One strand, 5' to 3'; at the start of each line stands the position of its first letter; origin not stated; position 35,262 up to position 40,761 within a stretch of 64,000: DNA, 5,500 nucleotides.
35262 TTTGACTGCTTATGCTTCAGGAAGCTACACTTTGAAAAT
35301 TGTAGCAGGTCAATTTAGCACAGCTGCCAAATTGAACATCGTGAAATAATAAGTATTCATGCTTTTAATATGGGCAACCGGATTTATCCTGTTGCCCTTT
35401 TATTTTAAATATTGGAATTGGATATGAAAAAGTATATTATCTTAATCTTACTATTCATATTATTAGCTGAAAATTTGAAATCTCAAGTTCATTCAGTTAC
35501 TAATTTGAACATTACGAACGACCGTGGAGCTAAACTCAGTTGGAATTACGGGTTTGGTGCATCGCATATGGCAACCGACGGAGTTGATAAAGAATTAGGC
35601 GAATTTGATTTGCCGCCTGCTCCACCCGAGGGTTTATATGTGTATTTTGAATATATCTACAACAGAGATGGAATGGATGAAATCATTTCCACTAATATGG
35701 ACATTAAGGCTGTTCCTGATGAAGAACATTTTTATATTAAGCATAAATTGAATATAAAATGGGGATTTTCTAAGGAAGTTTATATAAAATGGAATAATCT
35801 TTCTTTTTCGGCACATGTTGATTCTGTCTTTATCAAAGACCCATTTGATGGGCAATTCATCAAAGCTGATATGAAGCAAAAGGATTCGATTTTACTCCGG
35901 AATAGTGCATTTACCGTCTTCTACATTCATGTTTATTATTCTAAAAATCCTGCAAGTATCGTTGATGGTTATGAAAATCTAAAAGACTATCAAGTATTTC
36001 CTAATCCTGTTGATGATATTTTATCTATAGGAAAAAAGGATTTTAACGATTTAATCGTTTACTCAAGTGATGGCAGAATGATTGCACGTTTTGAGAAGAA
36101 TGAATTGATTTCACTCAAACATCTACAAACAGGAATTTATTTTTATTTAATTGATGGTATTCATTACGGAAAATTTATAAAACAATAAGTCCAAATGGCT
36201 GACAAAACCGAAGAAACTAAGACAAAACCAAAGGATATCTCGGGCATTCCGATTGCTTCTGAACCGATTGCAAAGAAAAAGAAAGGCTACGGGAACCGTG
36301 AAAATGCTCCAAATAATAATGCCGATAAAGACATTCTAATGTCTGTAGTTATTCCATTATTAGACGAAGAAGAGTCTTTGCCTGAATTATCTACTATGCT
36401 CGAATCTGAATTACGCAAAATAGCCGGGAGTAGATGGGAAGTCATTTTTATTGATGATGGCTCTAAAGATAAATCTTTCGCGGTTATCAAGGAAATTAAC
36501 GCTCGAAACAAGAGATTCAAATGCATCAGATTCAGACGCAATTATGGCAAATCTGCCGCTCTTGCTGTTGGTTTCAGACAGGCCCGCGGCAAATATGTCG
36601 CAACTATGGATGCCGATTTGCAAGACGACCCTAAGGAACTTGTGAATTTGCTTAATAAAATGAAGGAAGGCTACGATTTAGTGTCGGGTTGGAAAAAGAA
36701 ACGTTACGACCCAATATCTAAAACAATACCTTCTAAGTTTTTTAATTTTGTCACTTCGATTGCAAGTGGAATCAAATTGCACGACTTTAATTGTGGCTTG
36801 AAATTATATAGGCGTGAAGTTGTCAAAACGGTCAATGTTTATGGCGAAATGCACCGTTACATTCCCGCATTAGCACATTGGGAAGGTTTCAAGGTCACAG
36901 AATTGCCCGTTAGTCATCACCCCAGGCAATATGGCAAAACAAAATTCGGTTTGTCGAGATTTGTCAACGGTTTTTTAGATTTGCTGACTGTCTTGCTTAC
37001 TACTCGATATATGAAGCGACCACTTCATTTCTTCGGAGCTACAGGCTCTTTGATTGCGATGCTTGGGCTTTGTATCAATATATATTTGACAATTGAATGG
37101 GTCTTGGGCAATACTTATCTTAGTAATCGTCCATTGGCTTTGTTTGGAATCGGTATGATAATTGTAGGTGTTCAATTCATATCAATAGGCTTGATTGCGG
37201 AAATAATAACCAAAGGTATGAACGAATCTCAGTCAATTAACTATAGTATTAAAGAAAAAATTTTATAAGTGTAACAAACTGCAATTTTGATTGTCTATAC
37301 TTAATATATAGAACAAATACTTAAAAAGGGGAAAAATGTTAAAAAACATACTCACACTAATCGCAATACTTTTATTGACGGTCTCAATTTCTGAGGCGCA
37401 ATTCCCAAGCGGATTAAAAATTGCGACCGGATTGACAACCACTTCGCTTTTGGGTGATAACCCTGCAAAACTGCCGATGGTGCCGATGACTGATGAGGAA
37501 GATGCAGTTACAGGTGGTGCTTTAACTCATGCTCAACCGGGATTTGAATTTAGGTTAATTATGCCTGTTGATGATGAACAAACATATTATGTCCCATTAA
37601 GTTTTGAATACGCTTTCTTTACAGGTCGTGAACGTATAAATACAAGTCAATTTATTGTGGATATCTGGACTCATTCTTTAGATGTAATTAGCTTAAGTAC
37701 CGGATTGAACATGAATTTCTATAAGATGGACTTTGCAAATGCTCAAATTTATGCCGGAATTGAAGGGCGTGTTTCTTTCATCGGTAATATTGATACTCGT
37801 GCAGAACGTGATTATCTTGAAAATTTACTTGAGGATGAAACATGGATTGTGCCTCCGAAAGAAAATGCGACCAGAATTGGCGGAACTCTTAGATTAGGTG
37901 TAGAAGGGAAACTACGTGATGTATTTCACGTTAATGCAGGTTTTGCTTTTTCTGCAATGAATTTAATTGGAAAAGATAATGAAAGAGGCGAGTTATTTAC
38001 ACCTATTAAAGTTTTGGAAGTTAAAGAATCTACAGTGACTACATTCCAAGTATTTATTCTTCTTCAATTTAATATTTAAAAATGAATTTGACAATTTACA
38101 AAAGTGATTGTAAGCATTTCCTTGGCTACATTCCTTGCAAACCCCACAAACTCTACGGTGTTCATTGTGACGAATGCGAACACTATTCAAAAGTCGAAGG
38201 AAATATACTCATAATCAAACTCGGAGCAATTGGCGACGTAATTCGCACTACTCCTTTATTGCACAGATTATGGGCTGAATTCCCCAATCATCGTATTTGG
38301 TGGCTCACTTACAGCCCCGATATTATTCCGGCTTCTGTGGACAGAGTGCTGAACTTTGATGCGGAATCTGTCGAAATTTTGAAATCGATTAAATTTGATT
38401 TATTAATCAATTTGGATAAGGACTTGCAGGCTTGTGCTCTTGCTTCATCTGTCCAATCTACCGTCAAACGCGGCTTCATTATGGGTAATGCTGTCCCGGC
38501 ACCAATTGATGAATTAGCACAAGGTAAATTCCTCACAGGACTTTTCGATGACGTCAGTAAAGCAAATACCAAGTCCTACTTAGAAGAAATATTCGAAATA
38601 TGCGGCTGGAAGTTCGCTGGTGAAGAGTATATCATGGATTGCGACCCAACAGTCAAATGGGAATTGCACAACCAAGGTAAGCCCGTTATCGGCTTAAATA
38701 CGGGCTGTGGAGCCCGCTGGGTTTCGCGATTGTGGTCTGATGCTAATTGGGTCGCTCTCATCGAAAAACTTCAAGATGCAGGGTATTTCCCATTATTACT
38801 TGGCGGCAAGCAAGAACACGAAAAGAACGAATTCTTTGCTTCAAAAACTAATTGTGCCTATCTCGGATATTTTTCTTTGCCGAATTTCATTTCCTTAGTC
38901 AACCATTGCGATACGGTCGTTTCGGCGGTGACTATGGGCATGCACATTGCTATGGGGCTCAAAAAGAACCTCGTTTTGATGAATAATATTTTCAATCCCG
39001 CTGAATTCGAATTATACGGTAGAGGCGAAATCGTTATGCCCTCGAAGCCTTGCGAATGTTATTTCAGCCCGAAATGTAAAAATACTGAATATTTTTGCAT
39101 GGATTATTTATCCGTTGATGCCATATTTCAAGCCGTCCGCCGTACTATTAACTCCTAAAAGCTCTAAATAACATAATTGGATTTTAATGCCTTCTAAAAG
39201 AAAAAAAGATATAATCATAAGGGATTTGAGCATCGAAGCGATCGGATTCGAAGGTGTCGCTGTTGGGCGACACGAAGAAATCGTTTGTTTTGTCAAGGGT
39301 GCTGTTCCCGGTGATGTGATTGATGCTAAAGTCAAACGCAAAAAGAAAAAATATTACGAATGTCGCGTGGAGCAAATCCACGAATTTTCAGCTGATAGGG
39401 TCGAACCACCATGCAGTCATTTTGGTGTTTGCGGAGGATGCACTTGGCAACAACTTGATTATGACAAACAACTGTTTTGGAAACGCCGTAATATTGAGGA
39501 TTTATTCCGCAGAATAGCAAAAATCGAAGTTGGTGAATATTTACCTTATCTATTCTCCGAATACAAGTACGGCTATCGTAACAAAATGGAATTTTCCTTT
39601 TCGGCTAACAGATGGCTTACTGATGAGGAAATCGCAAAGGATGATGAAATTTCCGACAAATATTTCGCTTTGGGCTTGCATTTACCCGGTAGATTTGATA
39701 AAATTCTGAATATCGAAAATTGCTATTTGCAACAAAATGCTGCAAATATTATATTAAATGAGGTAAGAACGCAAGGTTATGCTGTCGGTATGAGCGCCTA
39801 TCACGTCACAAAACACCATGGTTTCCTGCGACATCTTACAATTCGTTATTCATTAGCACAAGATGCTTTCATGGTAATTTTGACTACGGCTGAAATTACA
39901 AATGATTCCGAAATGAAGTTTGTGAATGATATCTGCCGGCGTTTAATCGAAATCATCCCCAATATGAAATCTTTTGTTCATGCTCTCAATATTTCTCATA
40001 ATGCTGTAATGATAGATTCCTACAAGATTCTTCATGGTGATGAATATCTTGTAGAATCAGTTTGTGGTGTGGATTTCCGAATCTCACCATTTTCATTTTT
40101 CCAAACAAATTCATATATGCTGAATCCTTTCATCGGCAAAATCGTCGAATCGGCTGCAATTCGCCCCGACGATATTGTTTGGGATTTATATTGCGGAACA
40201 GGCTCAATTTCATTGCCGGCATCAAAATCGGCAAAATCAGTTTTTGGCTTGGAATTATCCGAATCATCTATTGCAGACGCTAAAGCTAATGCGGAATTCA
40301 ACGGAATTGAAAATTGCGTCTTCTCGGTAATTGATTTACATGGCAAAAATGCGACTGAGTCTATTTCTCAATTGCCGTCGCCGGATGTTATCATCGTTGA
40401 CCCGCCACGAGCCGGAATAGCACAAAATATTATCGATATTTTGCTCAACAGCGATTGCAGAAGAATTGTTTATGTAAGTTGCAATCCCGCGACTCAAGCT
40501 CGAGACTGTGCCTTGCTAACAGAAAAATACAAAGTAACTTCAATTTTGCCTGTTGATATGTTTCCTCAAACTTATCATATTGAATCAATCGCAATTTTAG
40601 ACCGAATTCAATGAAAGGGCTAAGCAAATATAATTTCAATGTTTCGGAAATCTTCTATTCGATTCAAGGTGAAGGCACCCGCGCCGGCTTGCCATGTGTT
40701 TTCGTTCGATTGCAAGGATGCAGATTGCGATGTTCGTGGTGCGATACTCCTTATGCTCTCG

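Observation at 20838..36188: Fifteen-kb run of five co-directional T9SS cargo genes headed by a 2676-aa Pmp-like / Ycf48-like chimeric giant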

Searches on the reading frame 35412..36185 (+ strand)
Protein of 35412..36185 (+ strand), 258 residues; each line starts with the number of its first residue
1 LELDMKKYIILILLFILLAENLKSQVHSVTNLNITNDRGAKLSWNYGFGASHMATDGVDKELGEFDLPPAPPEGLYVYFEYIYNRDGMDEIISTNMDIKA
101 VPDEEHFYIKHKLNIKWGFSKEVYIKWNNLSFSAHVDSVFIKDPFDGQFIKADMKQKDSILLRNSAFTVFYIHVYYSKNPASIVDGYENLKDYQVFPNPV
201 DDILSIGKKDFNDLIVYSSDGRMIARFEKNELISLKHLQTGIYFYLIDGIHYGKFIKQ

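Call 3: search_protein_families(library=pfam, proteins=[window:35412-36185:+], max_evalue=0.01)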
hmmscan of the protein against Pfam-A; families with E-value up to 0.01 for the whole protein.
window:35412-36185:+ (258 aa): 1 family
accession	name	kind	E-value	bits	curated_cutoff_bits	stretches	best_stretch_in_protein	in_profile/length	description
PF18962.6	Por_Secre_tail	-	3.1e-07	31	27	1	195-248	1-63/75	Secretion system C-terminal sorting domain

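Call 4: search_protein_families(library=ncbifam, proteins=[window:35412-36185:+], max_evalue=0.01)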
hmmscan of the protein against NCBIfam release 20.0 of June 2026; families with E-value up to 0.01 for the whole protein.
window:35412-36185:+ (258 aa): 2 families
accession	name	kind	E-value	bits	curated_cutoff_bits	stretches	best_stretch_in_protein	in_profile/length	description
TIGR04183.1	Por_Secre_tail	domain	7e-07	29.1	23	1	195-258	1-72/72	T9SS type A sorting domain-containing protein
NF038113.1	T9SSA_dep_M36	equivalog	0.003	15.7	885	1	183-250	783-858/869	T9SS-dependent M36 family metallopeptidase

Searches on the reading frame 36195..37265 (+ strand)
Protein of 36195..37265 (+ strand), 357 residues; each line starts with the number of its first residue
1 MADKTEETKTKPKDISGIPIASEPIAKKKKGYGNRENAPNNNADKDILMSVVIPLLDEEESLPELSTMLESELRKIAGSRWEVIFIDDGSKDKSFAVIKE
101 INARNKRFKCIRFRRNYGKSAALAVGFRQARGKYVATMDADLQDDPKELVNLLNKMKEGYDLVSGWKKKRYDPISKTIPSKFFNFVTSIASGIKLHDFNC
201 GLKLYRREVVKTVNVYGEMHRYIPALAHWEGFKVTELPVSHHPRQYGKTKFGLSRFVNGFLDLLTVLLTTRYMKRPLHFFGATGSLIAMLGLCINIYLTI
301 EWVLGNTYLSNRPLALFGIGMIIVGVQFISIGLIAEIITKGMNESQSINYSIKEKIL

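Call 7: search_protein_families(library=pfam, proteins=[window:36195-37265:+], max_evalue=0.001)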
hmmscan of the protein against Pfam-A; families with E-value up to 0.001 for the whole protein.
window:36195-37265:+ (357 aa): 3 families
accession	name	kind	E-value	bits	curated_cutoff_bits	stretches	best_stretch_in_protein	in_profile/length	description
PF00535.33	Glycos_transf_2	-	9.6e-32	110.7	23.3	1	50-212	1-166/168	Glycosyl transferase family 2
PF10111.15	Glyco_tranf_2_2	-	1.5e-06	28.4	27.3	1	50-143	1-93/276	Glycosyltransferase like family 2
PF13641.12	Glyco_tranf_2_3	-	4.3e-06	27.3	27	1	50-163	4-119/230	Glycosyltransferase like family 2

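Call 8: search_protein_families(library=ncbifam, proteins=[window:36195-37265:+], max_evalue=0.001)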
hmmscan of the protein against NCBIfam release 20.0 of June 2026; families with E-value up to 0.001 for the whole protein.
window:36195-37265:+ (357 aa): 20 families
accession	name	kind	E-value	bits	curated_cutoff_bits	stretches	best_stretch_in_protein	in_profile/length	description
NF007986.1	PRK10714.1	equivalog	3e-58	197.3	529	1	49-345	8-300/316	undecaprenyl-phosphate 4-deoxy-4-formamido-L-arabinose transferase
NF047588.1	GlcsyltransPgfSStrep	equivalog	8.1e-50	169.8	500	1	48-345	2-294/308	glycosyltransferase PgfS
TIGR04182.1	glyco_TIGR04182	equivalog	8.5e-22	77.9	325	1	50-344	3-288/293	S-layer glycoprotein N-glycosyltransferase AglJ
TIGR03937.1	PgaC_IcaA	equivalog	5.4e-16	58.5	422.3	1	37-159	35-153/407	poly-beta-1,6-N-acetyl-D-glucosamine synthase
NF007482.0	PRK10073.1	equivalog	2.8e-14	52.9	423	1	47-154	6-108/334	glycosyltransferase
TIGR03965.1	mycofact_glyco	equivalog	4.6e-12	45.5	280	1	49-157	76-180/467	mycofactocin biosynthesis glycosyltransferase MftF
NF047683.1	TeichurnBiosyTuaG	equivalog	1.5e-11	44.4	400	1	49-158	8-113/252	teichuronic acid biosynthesis protein TuaG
NF041391.1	DPhHxTase_Halo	equivalog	2.4e-10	39.7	375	1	72-249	16-190/213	dolichyl-phosphate hexose transferase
TIGR04283.1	glyco_like_mftF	equivalog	4.4e-10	39.5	182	1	49-155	1-95/221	TIGR04283 family arsenosugar biosynthesis glycosyltransferase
NF041875.1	EPS_EpsD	equivalog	5.3e-10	39.2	370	1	49-159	1-107/325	exopolysaccharide biosynthesis glycosyltransferase EpsD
NF058614.1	PPMAGASynPpgS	equivalog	8.2e-10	38.5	370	1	75-261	21-214/226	polyprenyl-phospho-N-acetylgalactosaminyl synthase PpgS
NF010496.0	PRK13915.1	equivalog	5.3e-09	35.6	262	1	45-153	29-138/307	glucosyl-3-phosphoglycerate synthase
TIGR04242.1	nodulat_NodC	equivalog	2.8e-08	33.1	550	1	41-158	42-158/395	chitooligosaccharide synthase NodC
NF038302.1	EPS_HpsE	equivalog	9.4e-08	31.4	300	1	49-143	3-98/307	hormogonium polysaccharide biosynthesis glycosyltransferase HpsE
TIGR03111.1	glyc2_xrt_Gpos1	hypoth_equivalog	1e-07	31.1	363.95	1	49-158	51-158/439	TIGR03111 family XrtG-associated glycosyltransferase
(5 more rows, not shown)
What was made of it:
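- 36195..37268 (+): GT2: a polyprenyl-phosphate glycosyltransferase of the ArnC/PgfS/GtrB type with two C-terminal TM helices. It starts 6 nt after g5. NF007986 scores 197 bits, below the equivalog cut-off (calls 7, 8).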

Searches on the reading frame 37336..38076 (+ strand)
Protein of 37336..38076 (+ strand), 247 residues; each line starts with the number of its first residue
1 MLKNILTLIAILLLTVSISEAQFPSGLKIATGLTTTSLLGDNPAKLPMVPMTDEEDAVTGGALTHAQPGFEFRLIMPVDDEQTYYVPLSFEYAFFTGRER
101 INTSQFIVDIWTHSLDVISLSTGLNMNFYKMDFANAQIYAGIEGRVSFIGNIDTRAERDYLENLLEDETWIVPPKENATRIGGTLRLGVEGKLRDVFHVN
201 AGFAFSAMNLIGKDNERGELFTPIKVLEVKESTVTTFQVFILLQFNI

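Call 7: search_protein_families(library=pfam, proteins=[window:37336-38076:+], max_evalue=0.001)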
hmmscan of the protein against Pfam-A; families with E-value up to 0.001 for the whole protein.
window:37336-38076:+ (247 aa): 0 families

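Call 8: search_protein_families(library=ncbifam, proteins=[window:37336-38076:+], max_evalue=0.001)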
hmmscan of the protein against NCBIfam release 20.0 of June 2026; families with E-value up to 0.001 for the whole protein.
window:37336-38076:+ (247 aa): 0 families

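Call 34: search_solved_structures(query=A5, max_evalue=1)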
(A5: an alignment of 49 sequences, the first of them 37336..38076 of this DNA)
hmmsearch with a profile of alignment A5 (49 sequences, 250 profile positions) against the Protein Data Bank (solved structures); distinct sequences matched with E-value up to 1: 0.
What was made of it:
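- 37336..38079 (+): unk247: a lineage-specific 247-aa protein with a signal peptide. It is probably a small outer-membrane beta-barrel. No PDB relative was found (call 34).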

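Call 52: search_protein_families(library=pfam, alignment_id=A5, max_evalue=0.1)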
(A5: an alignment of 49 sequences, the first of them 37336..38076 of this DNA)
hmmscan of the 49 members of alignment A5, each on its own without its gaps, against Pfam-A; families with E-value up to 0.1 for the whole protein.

A. member 1, window:37336-38076:+ (247 aa): 1 family
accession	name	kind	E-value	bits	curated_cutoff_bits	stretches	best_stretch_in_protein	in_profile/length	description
PF13505.12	OMP_b-brl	-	0.0046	17.6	28.7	1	7-208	2-155/175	Outer membrane protein beta-barrel domain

B. families by the number of members that match (of 49 scanned): 7 families
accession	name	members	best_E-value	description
PF13568.12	OMP_b-brl_2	8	5.4e-05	Outer membrane protein beta-barrel domain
PF13505.12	OMP_b-brl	7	6.9e-05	Outer membrane protein beta-barrel domain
PF00593.30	TonB_dep_Rec_b-barrel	3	0.022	TonB dependent receptor-like, beta-barrel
PF01278.26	Omptin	1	0.026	Omptin family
PF25282.1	POTRA1_3_Toc75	1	0.066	Toc75-like, POTRA domain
PF03348.21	Serinc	1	0.066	Serine incorporator (Serinc)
PF17878.8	ssDBP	1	0.095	Phage single-stranded DNA-binding protein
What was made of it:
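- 37336..38079 (+): Weak OMP_b-brl and OMP_b-brl_2 hits in 7-8 of 49 orthologues (call 52).
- A small probable OM barrel is encoded in the block (call 52).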

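Call 91: find_homologous_proteins(query=A5, max_evalue=0.001)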
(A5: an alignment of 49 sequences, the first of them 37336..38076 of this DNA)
Query A5 (49 sequences) (247 aa, profile of the alignment): 44 proteins with E <= 0.001 among 6514 candidates.
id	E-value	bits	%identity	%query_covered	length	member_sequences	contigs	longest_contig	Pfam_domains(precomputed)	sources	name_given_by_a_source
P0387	3.4e-89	317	45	100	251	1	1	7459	-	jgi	jgi:hypothetical protein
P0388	3.8e-86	307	71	97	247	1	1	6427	-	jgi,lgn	-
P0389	6.4e-86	306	99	100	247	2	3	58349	-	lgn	-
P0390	7.2e-86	306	68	99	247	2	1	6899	-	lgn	-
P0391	1.6e-84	301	76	100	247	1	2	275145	-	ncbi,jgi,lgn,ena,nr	ncbi:MAG: hypothetical protein CVV22_07835 [Ignavibacteriae bacterium HGW-Ignavibacteriae-1]|jgi:hyp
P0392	4.7e-84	300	75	91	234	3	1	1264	-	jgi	jgi:hypothetical protein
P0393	1.2e-83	298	74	100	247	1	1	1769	-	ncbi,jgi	-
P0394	8.9e-81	289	75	100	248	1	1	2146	-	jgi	jgi:hypothetical protein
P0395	1.8e-79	285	35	100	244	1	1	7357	-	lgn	-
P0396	2.5e-79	284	32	88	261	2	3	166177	-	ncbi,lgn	-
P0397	3.7e-79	284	31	88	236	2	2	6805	-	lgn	-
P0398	5.9e-79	283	28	98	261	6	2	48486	-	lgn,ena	-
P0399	6.1e-79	283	27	97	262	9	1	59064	PF13505.13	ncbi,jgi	-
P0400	8.1e-79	283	28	99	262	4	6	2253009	-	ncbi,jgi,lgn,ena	jgi:hypothetical protein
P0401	4.0e-78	280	32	91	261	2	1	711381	-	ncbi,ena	-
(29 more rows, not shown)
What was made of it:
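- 37336..38079 (+): The family is confined to the same MAG lineage (call 91).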

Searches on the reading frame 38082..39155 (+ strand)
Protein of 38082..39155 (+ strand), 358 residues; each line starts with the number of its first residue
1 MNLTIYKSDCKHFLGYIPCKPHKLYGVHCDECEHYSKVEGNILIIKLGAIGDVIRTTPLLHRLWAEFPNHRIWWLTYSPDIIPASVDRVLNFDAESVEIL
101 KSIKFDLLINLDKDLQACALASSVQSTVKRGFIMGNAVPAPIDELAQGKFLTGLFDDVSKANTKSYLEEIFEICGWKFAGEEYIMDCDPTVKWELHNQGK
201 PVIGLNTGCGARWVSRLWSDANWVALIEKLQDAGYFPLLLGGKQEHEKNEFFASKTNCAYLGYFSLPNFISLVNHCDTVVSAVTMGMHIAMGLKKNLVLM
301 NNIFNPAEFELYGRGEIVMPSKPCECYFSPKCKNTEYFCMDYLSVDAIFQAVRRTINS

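Call 7: search_protein_families(library=pfam, proteins=[window:38082-39155:+], max_evalue=0.001)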
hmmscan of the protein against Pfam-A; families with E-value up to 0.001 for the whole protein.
window:38082-39155:+ (358 aa): 1 family
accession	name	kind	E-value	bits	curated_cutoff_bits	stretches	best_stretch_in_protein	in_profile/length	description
PF01075.23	Glyco_transf_9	-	6.1e-12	45.8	22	1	100-316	8-224/247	Glycosyltransferase family 9 (heptosyltransferase)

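Call 8: search_protein_families(library=ncbifam, proteins=[window:38082-39155:+], max_evalue=0.001)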
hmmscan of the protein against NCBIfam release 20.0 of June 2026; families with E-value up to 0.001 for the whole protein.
window:38082-39155:+ (358 aa): 6 families
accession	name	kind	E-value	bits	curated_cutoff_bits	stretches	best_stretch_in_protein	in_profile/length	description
TIGR02193.1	heptsyl_trn_I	equivalog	2e-12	47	185.3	2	215-319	193-299/320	lipopolysaccharide heptosyltransferase I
TIGR02195.1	heptsyl_trn_II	equivalog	4.8e-10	39.1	134.6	1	192-354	167-336/339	lipopolysaccharide heptosyltransferase II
TIGR02201.1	heptsyl_trn_III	equivalog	3e-09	36.4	170.2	0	210-300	189-285/344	putative lipopolysaccharide heptosyltransferase III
NF007742.0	PRK10422.1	equivalog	6.2e-07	28.5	467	0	40-79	6-45/352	lipopolysaccharide core heptosyltransferase RfaQ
NF008162.0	PRK10916.1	equivalog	2.3e-06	27.1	569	1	198-300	178-286/348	ADP-heptose--LPS heptosyltransferase RfaF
NF008204.0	PRK10964.1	equivalog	9.7e-06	24.9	437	0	216-319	192-297/322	lipopolysaccharide heptosyltransferase RfaC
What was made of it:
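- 38082..39158 (+): GT9: a heptosyltransferase-like glycosyltransferase that starts 2 nt after unk247. It is the last gene of the conserved block in most genomes. PF01075 at 6e-12, with TIGR02193/02195 below cut-off (calls 7, 8).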

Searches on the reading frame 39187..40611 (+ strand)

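Call 7: search_protein_families(library=pfam, proteins=[window:39187-40611:+], max_evalue=0.001)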
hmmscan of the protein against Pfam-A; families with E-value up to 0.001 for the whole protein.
window:39187-40611:+ (475 aa): 10 families
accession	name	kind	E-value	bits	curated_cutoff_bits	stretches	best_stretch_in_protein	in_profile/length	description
PF05958.17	tRNA_U5-meth_tr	-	2.6e-24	86.4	23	1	297-473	172-356/357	tRNA (Uracil-5-)-methyltransferase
PF13847.12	Methyltransf_31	-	2.3e-07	31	27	1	327-403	3-79/145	Methyltransferase domain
PF09445.16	Methyltransf_15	-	3e-05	24.1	22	1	330-411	3-84/165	RNA cap guanine-N2 methyltransferase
PF03602.21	Cons_hypoth95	-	3.6e-05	24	24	1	330-421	44-138/182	Conserved hypothetical protein 95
PF13649.12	Methyltransf_25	-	4.1e-05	24.6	27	1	331-385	1-56/97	Methyltransferase domain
PF01938.26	TRAM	-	4.9e-05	23.5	21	1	13-56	9-55/61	TRAM domain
PF06325.19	PrmA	-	6.8e-05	22.9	22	1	325-383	159-217/296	Ribosomal protein L11 methyltransferase (PrmA)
PF01555.25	N6_N4_Mtase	-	0.00022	21.7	26.7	0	323-365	177-219/221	DNA methylase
PF02475.24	TRM5-TYW2_MTfase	-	0.00086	19.7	28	0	325-380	34-91/164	TRM5/TYW2 methyltransferase domain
PF05175.20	MTS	-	0.00092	19.3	23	0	330-407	34-107/170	Methyltransferase small domain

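Call 8: search_protein_families(library=ncbifam, proteins=[window:39187-40611:+], max_evalue=0.001)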
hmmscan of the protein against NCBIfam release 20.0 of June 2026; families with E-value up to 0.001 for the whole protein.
window:39187-40611:+ (475 aa): 16 families
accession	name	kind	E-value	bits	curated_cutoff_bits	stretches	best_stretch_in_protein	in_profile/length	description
TIGR00479.1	rumA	equivalog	4.8e-93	312.3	183.55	1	21-466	3-432/432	23S rRNA (uracil(1939)-C(5))-methyltransferase RlmD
NF009639.0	PRK13168.1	equivalog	1.7e-72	244.7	458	1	6-473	11-445/446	23S rRNA (uracil(1939)-C(5))-methyltransferase RlmD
NF002910.0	PRK03522.2-3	equivalog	3.4e-50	171.2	558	1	76-473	3-382/383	23S rRNA (uracil(747)-C(5))-methyltransferase RlmC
NF002909.0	PRK03522.2-1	equivalog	6.4e-45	153.9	553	1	76-473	3-373/374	23S rRNA (uracil(747)-C(5))-methyltransferase RlmC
TIGR02085.1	meth_trns_rumB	equivalog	6.9e-40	137.2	429.5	1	81-472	9-373/374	23S rRNA (uracil(747)-C(5))-methyltransferase RlmC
TIGR02143.1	trmA_only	equivalog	1.4e-24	86.8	334.65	1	297-473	167-351/352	tRNA (uridine(54)-C5)-methyltransferase TrmA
NF002913.0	PRK03522.2-6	equivalog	1.1e-22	80.9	537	2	156-367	6-215/342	23S rRNA (uracil(747)-C(5))-methyltransferase RlmC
NF011529.0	PRK14968.1-3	equivalog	1.2e-08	34.6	162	1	320-386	27-93/198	putative methyltransferase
TIGR02469.1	CbiT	equivalog_domain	1e-06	29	78.3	1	321-411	13-101/124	precorrin-6Y C5,15-methyltransferase (decarboxylating) subunit CbiT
NF041081.1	prot_lys_mtase_Arch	equivalog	1.5e-06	28.4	200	1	321-379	3-63/142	protein-lysine N-methyltransferase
NF047732.1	tRNAMtaseTrm5bMeth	equivalog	3.6e-05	22.9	500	1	324-382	195-252/337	tRNA (guanine(37)-N1)-methyltransferase Trm5b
TIGR02021.1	BchM-ChlM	equivalog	4.9e-05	22.8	158.9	1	331-437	58-160/218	magnesium protoporphyrin IX methyltransferase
TIGR03534.1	RF_mod_PrmC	equivalog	7.7e-05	22.3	199.1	1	327-407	88-165/253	peptide chain release factor N(5)-glutamine methyltransferase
NF043040.1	corrin_prot_MT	hypoth_equivalog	0.0005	19.6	180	1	322-376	36-90/216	corrinoid protein-associated methyltransferase CpaM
NF008823.0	PRK11873.1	subfamily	0.00056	19.5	263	0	319-381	69-134/272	arsenite methyltransferase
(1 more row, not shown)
